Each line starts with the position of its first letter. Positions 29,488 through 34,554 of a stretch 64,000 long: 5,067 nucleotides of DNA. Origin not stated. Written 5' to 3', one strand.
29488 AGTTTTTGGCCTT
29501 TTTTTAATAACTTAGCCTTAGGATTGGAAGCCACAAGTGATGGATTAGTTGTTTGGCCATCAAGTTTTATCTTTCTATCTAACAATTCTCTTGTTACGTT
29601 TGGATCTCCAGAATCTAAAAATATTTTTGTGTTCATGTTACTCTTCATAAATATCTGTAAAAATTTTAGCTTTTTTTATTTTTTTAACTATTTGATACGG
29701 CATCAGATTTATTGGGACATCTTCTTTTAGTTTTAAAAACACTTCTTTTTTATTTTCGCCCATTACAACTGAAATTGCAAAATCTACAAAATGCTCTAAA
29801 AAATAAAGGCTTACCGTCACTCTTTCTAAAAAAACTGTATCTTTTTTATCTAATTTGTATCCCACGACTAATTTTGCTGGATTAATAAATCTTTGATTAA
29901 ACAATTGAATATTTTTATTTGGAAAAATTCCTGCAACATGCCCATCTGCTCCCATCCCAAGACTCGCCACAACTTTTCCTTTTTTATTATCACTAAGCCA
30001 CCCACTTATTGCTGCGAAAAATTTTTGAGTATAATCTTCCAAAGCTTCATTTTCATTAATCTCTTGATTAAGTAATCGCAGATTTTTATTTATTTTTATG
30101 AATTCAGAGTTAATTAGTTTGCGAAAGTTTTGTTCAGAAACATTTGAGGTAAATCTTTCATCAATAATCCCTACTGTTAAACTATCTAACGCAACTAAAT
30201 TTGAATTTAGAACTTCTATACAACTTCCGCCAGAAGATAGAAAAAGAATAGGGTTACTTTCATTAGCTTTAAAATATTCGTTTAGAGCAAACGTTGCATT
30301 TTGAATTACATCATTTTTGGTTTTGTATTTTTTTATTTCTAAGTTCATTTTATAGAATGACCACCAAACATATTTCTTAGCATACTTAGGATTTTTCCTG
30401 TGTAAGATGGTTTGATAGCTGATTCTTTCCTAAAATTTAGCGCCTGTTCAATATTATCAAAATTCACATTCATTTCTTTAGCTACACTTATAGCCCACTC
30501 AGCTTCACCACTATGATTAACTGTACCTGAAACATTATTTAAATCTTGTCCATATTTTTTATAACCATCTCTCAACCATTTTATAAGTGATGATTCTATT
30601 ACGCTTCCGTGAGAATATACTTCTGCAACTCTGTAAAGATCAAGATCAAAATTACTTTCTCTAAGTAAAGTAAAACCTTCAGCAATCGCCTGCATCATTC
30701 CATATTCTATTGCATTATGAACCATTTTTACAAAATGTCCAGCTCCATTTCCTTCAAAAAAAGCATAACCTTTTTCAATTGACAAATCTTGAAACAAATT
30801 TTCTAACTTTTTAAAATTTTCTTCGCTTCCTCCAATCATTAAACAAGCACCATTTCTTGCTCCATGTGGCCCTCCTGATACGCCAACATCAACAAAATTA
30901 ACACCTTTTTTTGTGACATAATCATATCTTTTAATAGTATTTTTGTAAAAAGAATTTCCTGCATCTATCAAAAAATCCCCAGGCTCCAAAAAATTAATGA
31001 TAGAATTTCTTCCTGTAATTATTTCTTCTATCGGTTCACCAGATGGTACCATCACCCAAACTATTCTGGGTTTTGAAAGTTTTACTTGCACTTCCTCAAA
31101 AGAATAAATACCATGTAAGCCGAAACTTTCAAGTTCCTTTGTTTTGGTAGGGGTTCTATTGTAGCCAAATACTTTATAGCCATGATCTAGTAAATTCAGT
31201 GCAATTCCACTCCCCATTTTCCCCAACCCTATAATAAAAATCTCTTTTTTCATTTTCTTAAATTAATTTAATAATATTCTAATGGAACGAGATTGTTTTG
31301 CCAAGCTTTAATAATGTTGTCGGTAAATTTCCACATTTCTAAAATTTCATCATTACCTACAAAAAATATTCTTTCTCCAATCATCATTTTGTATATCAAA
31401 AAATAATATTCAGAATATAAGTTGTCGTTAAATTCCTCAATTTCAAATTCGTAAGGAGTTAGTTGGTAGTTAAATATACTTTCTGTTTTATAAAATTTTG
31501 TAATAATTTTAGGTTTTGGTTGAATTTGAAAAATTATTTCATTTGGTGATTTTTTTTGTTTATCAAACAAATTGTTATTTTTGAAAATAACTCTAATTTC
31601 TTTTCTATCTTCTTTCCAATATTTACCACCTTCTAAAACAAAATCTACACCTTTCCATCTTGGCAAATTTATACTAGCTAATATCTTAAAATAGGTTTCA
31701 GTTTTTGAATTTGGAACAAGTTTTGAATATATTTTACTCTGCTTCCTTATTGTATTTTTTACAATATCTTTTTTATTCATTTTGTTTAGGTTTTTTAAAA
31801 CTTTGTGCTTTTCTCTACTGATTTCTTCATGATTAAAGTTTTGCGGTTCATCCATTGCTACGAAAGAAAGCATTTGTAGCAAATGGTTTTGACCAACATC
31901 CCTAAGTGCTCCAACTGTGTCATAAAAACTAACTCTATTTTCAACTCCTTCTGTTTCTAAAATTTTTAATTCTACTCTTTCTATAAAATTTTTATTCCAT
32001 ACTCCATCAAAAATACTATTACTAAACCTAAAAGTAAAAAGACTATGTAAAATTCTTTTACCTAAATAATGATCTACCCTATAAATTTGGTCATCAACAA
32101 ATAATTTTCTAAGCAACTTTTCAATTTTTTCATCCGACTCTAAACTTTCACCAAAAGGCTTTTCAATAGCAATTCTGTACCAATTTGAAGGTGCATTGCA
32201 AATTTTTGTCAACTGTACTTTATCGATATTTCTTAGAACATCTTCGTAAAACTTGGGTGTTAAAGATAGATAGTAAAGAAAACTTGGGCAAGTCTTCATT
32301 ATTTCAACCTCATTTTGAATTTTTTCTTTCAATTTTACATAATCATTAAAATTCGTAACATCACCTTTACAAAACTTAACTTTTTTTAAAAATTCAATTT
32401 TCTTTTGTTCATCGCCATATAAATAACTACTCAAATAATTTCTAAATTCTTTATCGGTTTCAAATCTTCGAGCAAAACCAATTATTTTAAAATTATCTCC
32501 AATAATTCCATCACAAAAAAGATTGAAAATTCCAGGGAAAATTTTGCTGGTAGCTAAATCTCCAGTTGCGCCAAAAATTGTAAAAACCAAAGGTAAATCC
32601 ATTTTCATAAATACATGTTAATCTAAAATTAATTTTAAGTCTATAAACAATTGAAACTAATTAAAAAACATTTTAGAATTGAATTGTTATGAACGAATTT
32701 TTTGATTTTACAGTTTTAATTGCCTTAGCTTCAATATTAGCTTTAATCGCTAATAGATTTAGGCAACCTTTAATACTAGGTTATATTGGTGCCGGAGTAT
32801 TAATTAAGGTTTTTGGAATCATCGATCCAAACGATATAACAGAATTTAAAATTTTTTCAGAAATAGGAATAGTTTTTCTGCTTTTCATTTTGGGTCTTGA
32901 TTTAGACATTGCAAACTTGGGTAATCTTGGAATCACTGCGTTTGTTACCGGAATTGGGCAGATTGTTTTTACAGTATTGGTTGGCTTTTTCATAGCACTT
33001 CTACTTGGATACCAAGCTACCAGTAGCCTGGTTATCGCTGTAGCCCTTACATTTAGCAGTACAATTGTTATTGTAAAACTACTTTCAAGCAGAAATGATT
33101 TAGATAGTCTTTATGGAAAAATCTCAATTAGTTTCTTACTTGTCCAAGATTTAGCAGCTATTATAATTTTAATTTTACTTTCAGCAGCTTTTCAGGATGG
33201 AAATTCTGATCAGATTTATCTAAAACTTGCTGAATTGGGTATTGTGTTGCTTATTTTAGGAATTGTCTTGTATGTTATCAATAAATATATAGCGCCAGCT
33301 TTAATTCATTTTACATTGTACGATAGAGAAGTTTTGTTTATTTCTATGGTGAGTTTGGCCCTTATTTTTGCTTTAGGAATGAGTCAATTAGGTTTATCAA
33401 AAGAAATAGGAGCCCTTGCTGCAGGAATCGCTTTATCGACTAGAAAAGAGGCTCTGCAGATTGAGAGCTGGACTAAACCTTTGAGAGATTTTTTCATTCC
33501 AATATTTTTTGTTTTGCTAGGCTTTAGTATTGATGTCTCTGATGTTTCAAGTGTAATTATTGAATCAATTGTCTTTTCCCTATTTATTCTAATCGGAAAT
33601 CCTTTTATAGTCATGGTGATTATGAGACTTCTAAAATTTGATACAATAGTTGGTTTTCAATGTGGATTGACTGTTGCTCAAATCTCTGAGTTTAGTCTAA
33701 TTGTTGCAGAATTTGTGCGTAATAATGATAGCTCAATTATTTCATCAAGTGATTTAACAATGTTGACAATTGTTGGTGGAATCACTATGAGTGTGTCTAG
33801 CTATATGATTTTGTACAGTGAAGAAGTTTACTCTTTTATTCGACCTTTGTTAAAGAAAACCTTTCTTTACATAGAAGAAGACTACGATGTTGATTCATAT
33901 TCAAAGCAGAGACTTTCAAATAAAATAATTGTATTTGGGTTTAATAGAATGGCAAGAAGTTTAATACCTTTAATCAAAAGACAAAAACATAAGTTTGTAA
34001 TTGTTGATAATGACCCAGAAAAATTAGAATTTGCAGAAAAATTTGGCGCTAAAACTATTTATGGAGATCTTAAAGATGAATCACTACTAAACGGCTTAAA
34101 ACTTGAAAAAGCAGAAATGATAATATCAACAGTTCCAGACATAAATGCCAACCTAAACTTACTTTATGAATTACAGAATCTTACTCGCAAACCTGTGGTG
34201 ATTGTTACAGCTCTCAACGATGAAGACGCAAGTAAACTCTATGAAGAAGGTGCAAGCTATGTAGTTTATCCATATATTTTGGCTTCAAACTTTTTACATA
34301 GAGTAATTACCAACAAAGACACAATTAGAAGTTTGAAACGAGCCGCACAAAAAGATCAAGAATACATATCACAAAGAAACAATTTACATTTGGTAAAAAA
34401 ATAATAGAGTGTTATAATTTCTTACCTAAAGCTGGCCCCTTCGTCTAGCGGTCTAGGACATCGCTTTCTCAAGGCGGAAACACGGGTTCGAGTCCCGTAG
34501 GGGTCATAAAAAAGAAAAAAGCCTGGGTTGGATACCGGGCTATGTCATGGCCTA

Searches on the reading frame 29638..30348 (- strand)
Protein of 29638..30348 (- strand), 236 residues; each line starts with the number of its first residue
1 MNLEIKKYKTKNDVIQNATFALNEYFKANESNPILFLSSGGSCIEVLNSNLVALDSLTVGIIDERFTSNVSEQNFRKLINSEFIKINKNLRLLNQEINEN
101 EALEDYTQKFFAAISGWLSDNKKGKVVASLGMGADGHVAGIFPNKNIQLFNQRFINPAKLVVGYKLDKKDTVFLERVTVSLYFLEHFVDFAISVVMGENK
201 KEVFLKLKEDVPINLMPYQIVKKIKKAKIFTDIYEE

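Call 58: search_protein_families(library=pfam, proteins=[window:29638-30348:-], max_evalue=0.001)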
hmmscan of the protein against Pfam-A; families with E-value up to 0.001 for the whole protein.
window:29638-30348:- (236 aa): 1 family
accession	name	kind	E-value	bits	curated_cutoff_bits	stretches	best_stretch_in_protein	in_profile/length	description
PF01182.26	Glucosamine_iso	-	1.9e-14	54.5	27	1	34-223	28-218/225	Glucosamine-6-phosphate isomerases/6-phosphogluconolactonase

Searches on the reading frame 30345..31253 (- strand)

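Call 58: search_protein_families(library=pfam, proteins=[window:30345-31253:-], max_evalue=0.001)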
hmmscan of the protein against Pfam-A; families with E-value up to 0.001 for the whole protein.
window:30345-31253:- (302 aa): 7 families
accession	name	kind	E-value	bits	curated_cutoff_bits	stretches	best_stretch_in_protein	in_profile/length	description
PF03446.21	NAD_binding_2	-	1.9e-43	148.7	21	1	5-158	2-153/161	NAD binding domain of 6-phosphogluconate dehydrogenase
PF00393.24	6PGD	-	2.2e-16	60.5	27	1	172-281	1-116/290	6-phosphogluconate dehydrogenase, C-terminal domain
PF01488.26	Shikimate_DH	-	1.6e-05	25.4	24.3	1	2-75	12-89/138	Shikimate / quinate 5-dehydrogenase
PF03807.23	F420_oxidored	-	1.8e-05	25.7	21.6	1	5-43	2-42/94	NADP oxidoreductase coenzyme F420-dependent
PF02826.25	2-Hacid_dh_C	-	3.9e-05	23.5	25.1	1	2-80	36-110/178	D-isomer specific 2-hydroxyacid dehydrogenase, NAD binding domain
PF14833.11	NAD_binding_11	-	0.00038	21.1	30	1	170-217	1-46/122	NAD-binding of NADP-dependent 3-hydroxyisobutyrate dehydrogenase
PF02558.23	ApbA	-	0.00055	20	22.2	1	5-48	1-43/150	Ketopantoate reductase PanE/ApbA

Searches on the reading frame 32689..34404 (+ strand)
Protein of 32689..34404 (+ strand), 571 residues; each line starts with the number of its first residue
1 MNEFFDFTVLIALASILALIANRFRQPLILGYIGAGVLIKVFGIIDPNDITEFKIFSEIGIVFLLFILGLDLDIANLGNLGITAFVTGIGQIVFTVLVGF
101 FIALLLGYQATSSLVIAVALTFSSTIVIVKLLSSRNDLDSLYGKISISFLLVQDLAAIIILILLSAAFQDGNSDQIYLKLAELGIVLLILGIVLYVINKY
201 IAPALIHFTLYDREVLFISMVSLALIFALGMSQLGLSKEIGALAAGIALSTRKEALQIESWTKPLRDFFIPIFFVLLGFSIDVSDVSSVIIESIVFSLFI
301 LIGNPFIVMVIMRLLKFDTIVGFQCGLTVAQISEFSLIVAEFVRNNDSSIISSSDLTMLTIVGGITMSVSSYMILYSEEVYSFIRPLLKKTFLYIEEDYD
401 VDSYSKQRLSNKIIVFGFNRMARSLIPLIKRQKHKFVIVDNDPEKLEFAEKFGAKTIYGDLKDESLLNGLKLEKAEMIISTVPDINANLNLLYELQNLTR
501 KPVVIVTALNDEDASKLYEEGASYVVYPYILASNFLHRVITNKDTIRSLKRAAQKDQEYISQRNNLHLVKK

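Call 24: find_related_loci(query=window:32689-34404:+, collection=genome_contigs, flank=10000)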
Query window:32689-34404:+ (571 aa) in genome_contigs; peptide patterns used: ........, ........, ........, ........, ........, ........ (x = any residue, [..] = any of these).
161 stretches matched a pattern; 15 encode a relative of the query (tblastn E <= 1e-3); 15 distinct loci.
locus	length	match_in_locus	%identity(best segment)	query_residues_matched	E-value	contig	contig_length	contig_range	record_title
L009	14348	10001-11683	37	1-564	3e-103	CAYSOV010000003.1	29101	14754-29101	MAG TPA_asm: uncultured Gammaproteobacteria bacterium isolate binchicken_co110_923 genome assembly, contig: NODE_3582_le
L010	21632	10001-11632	37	4-555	1e-102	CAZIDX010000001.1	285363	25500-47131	MAG TPA_asm: uncultured Gammaproteobacteria bacterium isolate SRP167671_co2_164 genome assembly, contig: NODE_13_length_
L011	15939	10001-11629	37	4-565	1e-99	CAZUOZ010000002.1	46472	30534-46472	MAG TPA_asm: Candidatus Woesearchaeota archaeon isolate SRP192927_co10_255 genome assembly, contig: NODE_342_length_4647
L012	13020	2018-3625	37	1-544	3e-97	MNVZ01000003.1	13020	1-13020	MAG: Candidatus Pacearchaeota archaeon CG1_02_39_14 cg1_0.2_scaffold_4643_c, whole genome shotgun sequence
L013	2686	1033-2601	35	4-529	2e-93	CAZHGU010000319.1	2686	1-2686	MAG TPA_asm: uncultured Alcanivorax sp. isolate SRP195330_co1_225 genome assembly, contig: NODE_66275_length_2686_cov_5.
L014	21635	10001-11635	35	2-548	4e-88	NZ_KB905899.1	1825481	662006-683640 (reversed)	Thiomicrorhabdus arctica DSM 13458 F612DRAFT_scaffold00001.1, whole genome shotgun sequence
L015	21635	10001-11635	35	2-548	2e-87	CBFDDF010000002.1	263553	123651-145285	MAG TPA_asm: uncultured Thiomicrorhabdus sp. isolate SRR26215680_binner23_Refined_65 genome assembly, contig: ERZ2507347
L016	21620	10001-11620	34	4-540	3e-80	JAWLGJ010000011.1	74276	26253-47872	MAG: Magnetospirillaceae bacterium isolate 30dZY2.bin.101 NODE_584_length_74276_cov_4.853000, whole genome shotgun seque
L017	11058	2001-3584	40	2-536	4e-96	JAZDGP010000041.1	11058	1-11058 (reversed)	MAG: bacterium isolate MEGAHIT-group-0.272 k141_8230524, whole genome shotgun sequence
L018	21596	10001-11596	32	24-557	2e-60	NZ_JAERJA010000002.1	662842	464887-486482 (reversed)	Nocardioides limicola strain DJM-14 Scaffold2_1, whole genome shotgun sequence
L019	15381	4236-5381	25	22-390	3e-11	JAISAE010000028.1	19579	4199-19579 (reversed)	MAG: Treponema sp. isolate Gx481_bin13 k119_4762096, whole genome shotgun sequence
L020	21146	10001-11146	24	22-390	4e-9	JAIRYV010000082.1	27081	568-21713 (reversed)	MAG: Treponema sp. isolate Gsp477_bin62 k119_646395, whole genome shotgun sequence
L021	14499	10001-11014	24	22-341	3e-8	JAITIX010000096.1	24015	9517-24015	MAG: Treponema sp. isolate Pcl387_bin137 k119_953157, whole genome shotgun sequence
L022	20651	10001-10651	28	57-282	3e-8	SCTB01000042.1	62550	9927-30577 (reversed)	MAG: Alphaproteobacteria bacterium isolate FW300_bin.31 FW300_bin.31-42670, whole genome shotgun sequence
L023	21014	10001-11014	23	22-341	2e-4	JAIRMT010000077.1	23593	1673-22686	MAG: Treponema sp. isolate Cd354_bin115 k119_661893, whole genome shotgun sequence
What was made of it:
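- Tried and rejected: These came from Gammaproteobacteria, DPANN archaea and other phyla, with no Dojkabacteria (call 24).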

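Call 58: search_protein_families(library=pfam, proteins=[window:32689-34404:+], max_evalue=0.001)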
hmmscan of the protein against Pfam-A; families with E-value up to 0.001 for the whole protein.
window:32689-34404:+ (571 aa): 2 families
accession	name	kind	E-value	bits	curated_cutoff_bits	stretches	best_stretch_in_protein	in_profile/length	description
PF00999.27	Na_H_Exchanger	-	9.6e-49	166.6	26.2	1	12-368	2-363/375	Sodium/hydrogen exchanger, transmembrane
PF02254.24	TrkA_N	-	6.8e-22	78.4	23.8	1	413-528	1-116/116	TrkA-N domain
